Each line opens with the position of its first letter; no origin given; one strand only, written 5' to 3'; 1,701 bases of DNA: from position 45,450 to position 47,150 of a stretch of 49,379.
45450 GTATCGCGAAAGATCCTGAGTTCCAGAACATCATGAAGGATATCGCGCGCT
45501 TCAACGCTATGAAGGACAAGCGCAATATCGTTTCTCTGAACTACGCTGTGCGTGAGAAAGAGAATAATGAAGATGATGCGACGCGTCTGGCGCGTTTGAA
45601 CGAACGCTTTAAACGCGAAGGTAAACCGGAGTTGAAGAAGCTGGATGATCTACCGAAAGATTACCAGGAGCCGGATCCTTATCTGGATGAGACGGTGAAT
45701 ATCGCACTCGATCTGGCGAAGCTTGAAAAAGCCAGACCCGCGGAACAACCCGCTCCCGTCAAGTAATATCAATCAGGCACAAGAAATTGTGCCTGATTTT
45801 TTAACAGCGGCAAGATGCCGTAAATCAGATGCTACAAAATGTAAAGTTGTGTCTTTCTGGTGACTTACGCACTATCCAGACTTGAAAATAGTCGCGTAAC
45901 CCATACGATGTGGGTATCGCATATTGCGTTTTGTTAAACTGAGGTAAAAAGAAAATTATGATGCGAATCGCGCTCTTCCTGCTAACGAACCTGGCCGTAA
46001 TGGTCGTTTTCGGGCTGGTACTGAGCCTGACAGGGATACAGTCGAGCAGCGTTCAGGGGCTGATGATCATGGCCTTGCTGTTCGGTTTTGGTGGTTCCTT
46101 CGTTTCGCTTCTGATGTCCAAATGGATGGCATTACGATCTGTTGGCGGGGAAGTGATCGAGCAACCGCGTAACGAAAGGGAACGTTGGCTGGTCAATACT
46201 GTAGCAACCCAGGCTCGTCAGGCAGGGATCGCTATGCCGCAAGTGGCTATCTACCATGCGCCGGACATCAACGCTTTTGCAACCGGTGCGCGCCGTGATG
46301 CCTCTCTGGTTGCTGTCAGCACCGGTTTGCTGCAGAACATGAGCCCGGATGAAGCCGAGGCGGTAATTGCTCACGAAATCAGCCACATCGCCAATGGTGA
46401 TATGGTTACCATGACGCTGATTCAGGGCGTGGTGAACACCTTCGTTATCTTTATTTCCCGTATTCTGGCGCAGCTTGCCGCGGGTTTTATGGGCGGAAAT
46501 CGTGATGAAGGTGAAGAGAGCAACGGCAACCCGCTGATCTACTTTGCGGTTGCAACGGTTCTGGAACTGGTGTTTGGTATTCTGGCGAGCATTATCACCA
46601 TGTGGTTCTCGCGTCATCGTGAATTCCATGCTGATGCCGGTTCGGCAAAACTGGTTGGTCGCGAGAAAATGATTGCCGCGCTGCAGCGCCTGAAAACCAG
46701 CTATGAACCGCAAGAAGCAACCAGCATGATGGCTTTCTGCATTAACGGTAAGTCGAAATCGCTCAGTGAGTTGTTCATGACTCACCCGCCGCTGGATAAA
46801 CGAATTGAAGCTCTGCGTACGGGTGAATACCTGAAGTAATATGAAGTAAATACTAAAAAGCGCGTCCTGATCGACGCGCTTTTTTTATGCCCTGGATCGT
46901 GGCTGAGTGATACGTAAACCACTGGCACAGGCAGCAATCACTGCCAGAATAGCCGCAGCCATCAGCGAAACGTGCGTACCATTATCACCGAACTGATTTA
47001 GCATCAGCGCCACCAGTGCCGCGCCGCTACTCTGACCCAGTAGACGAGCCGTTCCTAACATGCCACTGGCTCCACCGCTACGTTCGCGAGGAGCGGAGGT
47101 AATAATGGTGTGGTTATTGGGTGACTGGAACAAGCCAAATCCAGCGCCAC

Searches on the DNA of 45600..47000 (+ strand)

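Call 3: search_dna_similar(query=window:45600-46100:+, collection=ecoli_genomes, mode=near, max_rows=8)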
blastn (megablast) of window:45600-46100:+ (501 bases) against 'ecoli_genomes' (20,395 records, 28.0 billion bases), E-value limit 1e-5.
Records with a match: 5425; places in all: 5429; records where one place covers at least 80% of the query: 5421.
Genomes with a match: 5425 of 5426; with a place that covers at least 80% of the query: 5421. Places per genome that has any: lowest 1, median 1, highest 2. On chromosomes: 5428 places; on plasmids: 1.
Best place of each record, by identity: >=99% 5422; 95-99% 2; 90-95% 1.
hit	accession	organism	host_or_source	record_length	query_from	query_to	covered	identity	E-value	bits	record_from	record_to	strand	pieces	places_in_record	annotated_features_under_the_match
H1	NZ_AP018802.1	Escherichia coli strain E2863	Bos taurus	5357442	1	501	100%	100.0%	0e+0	926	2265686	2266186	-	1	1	prc: carboxy terminal-processing peptidase | htpX: protease HtpX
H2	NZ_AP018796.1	Escherichia coli strain E2855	Bos taurus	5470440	1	501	100%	100.0%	0e+0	926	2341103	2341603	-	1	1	prc: carboxy terminal-processing peptidase | htpX: protease HtpX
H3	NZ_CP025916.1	Escherichia coli strain 120899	Homo sapiens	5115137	1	501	100%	100.0%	0e+0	926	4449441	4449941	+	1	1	prc: carboxy terminal-processing peptidase | htpX: protease HtpX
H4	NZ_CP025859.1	Escherichia coli strain 504239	Homo sapiens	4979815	1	501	100%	100.0%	0e+0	926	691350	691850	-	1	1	prc: carboxy terminal-processing peptidase | htpX: protease HtpX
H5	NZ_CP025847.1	Escherichia coli strain 602354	Homo sapiens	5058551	1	501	100%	100.0%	0e+0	926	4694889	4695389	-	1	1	prc: carboxy terminal-processing peptidase | htpX: protease HtpX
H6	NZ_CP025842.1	Escherichia coli strain 720632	Homo sapiens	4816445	1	501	100%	100.0%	0e+0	926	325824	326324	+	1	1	prc: carboxy terminal-processing peptidase | htpX: protease HtpX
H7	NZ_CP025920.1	Escherichia coli strain 103605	Homo sapiens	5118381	1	501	100%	100.0%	0e+0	926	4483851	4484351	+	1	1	prc: carboxy terminal-processing peptidase | htpX: protease HtpX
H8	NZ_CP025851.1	Escherichia coli strain 510016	Homo sapiens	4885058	1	501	100%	100.0%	0e+0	926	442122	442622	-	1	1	prc: carboxy terminal-processing peptidase | htpX: protease HtpX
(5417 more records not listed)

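Call 7: get_annotated_region(hit=H3, flank=3000)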
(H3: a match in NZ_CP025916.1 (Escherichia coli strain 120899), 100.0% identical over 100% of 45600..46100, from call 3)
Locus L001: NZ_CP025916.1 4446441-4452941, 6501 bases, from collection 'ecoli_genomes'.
description: Escherichia coli strain 120899 chromosome, complete genome
organism: Escherichia coli strain 120899 (NCBI taxid 562)
replicon: chromosome; assembly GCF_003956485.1
host: Homo sapiens; source: stool; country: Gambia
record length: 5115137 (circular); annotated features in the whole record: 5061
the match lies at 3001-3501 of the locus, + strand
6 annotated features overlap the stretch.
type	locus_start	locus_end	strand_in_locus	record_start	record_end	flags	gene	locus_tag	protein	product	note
CDS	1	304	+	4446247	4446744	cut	msrC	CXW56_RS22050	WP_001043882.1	L-methionine (R)-S-oxide reductase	-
CDS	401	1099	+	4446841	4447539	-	proQ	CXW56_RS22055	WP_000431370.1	RNA chaperone ProQ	-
CDS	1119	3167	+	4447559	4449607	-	prc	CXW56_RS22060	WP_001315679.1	carboxy terminal-processing peptidase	-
CDS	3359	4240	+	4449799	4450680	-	htpX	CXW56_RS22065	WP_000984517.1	protease HtpX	-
CDS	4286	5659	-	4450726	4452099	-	yebQ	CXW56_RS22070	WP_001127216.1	MFS transporter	-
CDS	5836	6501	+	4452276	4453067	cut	kdgR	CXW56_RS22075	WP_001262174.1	DNA-binding transcriptional regulator KdgR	-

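Call 47: search_rna_families(source=window, start=45600, end=47000, threshold=evalue, max_evalue=1)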
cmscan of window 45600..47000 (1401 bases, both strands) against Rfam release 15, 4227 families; matches with E-value up to 1: 4.
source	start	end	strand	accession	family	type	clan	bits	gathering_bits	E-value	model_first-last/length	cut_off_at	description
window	46835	46889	+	RF02054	STnc420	Gene; sRNA;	-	26.7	70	0.012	1-58/58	no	Salmonella enterica sRNA STnc420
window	46819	46886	+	RF02057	STnc40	Gene; sRNA;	-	24.1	45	0.19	1-70/70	no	Salmonella enterica sRNA STnc40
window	46275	46351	+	RF02674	AsdA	Gene; antisense;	-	24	52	0.027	1-81/81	no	antisense RNA of dnaA mRNA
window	46826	46884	+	RF02503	Atu_C9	Gene; sRNA;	-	23.5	40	0.00094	128-192/192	no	Rhizobiales sRNA Atu_C9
